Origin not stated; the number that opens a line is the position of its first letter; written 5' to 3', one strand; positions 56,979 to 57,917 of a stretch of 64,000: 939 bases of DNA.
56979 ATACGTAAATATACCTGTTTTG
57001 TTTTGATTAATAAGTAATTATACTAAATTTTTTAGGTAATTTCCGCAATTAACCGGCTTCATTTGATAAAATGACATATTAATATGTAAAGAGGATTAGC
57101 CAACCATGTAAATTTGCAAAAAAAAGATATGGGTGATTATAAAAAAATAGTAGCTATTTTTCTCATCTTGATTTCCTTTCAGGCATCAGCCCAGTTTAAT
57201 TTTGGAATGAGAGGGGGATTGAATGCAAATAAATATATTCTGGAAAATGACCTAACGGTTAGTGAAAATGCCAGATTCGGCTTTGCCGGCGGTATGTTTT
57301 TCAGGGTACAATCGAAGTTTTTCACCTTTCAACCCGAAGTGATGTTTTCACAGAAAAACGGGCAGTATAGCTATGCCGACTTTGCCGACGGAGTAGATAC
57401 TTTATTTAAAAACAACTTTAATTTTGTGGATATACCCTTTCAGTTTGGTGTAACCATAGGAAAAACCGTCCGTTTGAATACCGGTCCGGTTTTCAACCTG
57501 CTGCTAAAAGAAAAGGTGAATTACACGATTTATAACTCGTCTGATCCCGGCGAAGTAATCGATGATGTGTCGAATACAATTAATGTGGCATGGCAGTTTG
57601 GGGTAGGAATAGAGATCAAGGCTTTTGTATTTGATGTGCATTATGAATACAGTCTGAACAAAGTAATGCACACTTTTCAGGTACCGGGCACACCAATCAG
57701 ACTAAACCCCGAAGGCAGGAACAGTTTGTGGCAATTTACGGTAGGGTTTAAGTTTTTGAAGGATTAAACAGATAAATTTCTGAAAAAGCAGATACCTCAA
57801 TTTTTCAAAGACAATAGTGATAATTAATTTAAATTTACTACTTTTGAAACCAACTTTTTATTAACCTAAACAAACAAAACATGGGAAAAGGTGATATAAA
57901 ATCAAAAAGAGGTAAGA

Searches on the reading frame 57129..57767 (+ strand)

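Call 63: search_protein_families(library=pfam, proteins=[window:57129-57767:+], max_evalue=0.00001)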
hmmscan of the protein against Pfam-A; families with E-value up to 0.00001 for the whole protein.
window:57129-57767:+ (212 aa): 1 family
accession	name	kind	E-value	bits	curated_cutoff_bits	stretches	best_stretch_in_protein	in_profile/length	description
PF13568.12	OMP_b-brl_2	-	1.4e-22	81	27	1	21-179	7-173/175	Outer membrane protein beta-barrel domain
